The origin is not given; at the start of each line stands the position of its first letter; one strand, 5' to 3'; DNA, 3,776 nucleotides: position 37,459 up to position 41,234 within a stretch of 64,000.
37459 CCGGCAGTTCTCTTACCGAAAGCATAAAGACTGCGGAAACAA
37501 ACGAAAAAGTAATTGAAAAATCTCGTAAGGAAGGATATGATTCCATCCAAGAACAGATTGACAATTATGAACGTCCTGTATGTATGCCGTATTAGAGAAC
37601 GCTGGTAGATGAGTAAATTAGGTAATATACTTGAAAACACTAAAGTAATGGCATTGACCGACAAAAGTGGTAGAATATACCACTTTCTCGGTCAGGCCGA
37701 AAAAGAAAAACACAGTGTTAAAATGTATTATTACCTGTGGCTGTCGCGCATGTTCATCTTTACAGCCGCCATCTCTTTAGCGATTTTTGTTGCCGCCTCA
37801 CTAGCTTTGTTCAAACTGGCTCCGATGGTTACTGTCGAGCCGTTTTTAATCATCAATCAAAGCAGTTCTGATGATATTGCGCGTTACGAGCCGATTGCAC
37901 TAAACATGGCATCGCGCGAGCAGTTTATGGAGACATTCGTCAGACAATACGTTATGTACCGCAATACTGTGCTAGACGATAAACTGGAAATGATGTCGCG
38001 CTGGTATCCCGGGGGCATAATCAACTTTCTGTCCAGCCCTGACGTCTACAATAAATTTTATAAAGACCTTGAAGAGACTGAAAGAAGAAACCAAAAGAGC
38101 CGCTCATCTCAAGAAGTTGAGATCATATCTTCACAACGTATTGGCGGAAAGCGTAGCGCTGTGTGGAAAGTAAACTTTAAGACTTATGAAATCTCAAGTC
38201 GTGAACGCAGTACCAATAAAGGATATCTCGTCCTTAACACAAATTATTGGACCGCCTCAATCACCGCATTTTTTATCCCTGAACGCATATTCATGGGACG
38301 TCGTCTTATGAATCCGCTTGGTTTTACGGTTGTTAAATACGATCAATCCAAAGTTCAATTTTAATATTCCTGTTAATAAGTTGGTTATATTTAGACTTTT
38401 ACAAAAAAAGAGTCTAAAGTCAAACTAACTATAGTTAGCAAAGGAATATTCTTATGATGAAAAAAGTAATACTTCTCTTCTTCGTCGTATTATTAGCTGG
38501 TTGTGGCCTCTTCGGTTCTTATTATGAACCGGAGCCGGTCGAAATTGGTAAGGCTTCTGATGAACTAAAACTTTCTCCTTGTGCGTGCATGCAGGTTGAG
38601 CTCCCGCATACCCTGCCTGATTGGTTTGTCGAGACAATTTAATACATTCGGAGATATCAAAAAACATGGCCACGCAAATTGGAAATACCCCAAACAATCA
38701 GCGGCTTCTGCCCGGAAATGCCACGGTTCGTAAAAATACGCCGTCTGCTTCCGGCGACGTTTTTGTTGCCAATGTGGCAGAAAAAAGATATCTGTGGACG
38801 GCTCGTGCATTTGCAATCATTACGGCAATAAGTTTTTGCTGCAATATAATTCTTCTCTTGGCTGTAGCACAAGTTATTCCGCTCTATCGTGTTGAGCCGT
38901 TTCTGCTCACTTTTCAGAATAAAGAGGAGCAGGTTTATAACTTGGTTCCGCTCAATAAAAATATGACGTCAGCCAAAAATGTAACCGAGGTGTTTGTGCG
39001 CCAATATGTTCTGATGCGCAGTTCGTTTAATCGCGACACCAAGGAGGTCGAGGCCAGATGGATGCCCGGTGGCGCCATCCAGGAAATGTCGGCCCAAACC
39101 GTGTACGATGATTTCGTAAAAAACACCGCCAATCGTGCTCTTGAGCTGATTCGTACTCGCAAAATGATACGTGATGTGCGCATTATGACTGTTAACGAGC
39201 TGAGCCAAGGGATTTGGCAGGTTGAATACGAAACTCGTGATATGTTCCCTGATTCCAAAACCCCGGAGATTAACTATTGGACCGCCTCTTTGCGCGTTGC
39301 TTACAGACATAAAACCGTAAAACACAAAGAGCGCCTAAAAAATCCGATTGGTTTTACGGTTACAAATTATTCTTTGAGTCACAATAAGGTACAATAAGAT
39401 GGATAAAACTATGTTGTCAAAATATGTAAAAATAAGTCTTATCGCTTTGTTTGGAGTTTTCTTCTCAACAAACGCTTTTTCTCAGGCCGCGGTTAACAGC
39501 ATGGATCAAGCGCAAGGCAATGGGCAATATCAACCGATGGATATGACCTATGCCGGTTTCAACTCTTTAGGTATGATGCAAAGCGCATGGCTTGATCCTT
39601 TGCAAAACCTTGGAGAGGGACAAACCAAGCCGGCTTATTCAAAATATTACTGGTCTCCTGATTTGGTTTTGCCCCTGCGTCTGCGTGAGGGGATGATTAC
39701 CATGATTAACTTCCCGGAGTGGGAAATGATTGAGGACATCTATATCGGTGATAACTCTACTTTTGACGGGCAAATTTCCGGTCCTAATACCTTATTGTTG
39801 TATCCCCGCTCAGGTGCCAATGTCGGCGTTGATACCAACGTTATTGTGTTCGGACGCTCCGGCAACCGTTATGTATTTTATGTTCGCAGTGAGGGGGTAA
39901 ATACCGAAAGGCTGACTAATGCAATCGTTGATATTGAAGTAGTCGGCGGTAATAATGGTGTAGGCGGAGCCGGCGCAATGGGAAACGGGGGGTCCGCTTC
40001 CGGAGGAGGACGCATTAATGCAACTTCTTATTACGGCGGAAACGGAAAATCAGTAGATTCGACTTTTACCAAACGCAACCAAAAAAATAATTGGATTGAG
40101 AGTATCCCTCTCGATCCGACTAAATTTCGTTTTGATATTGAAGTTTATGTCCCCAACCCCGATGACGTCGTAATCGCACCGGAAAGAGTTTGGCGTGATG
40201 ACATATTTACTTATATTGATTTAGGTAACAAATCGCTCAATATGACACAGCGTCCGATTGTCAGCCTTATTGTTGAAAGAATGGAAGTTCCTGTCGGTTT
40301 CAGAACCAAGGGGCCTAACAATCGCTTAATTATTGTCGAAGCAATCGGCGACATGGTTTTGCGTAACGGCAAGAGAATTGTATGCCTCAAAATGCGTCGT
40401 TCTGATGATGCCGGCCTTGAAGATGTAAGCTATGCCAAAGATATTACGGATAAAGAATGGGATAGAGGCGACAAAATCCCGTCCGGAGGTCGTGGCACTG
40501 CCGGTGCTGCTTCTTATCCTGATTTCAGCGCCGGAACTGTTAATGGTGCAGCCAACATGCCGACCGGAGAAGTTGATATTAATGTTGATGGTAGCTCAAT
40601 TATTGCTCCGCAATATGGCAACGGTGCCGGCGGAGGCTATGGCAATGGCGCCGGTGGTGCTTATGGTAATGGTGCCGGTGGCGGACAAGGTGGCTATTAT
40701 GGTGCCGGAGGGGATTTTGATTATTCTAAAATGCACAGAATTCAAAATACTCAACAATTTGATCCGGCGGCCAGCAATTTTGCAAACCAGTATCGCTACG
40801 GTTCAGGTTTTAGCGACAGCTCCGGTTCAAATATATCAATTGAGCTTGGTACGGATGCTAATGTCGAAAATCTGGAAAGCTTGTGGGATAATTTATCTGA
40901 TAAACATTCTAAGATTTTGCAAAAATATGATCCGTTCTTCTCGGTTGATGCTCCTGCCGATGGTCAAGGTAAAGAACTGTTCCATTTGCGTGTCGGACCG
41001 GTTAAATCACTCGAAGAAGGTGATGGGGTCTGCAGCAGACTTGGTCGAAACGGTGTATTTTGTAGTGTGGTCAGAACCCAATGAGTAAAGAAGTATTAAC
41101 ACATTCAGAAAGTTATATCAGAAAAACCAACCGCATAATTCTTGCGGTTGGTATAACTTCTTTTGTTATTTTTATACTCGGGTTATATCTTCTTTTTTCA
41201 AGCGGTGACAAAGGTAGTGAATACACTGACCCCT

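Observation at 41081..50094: Over 130 copies of a 17-residue repeat build a 1568-aa protein and the N-terminal ~1000 aa of VirB10: a giant repeat module in the T4SS core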

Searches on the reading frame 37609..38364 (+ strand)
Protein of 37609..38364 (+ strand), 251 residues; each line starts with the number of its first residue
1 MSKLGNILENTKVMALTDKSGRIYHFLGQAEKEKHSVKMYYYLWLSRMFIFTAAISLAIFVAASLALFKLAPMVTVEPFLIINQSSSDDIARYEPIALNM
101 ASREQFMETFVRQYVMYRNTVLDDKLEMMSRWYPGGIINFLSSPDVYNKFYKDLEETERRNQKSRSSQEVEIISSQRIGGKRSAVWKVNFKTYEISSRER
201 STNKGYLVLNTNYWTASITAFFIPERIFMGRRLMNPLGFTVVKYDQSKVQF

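Call 5: search_protein_families(library=pfam, proteins=[window:37609-38364:+], max_evalue=0.01)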
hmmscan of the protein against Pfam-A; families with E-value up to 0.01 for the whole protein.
window:37609-38364:+ (251 aa): 1 family
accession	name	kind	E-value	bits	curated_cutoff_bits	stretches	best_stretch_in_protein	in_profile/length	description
PF04335.19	VirB8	-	7.4e-12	46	23.2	1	47-248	18-212/213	VirB8 protein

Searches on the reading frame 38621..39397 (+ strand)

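Call 5: search_protein_families(library=pfam, proteins=[window:38621-39397:+], max_evalue=0.01)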
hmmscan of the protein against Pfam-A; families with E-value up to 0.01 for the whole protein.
window:38621-39397:+ (258 aa): 1 family
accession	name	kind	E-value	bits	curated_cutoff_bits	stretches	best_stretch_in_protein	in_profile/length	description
PF04335.19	VirB8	-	6e-25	88.8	23.2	1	61-253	17-211/213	VirB8 protein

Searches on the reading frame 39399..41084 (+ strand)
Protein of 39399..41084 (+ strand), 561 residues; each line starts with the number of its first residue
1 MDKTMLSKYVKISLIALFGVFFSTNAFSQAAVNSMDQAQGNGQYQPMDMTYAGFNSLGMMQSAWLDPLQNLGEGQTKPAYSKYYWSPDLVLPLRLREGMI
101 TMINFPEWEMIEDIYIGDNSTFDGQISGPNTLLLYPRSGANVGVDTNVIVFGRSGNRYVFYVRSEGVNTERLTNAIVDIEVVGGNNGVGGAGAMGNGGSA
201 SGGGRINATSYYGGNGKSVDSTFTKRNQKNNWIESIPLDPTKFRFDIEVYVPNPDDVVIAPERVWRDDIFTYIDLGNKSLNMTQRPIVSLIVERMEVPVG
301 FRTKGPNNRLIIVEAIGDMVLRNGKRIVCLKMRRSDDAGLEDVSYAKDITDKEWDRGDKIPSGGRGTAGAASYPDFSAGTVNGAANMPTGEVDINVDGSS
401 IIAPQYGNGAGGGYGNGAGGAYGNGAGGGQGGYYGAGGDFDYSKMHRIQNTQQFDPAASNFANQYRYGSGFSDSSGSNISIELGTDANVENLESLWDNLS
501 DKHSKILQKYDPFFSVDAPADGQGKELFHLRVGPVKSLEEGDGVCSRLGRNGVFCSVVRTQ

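Call 5: search_protein_families(library=pfam, proteins=[window:39399-41084:+], max_evalue=0.01)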
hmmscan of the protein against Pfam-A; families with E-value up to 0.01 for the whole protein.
window:39399-41084:+ (561 aa): 2 families
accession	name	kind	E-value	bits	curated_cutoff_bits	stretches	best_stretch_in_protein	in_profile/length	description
PF03524.21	CagX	-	6.5e-12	46.1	34.2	1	81-331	4-196/198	Conjugal transfer protein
PF05036.18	SPOR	-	2.8e-05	24.8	21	1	480-559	6-76/76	SPOR domain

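Call 42: search_protein_families(library=ncbifam, proteins=[window:39399-41084:+], max_evalue=0.01)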
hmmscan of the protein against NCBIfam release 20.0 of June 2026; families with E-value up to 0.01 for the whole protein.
window:39399-41084:+ (561 aa): 1 family
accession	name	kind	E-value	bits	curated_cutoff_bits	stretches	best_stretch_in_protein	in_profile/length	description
TIGR02781.1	VirB9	equivalog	1e-07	31.8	217.7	1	85-165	35-110/248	P-type conjugative transfer protein VirB9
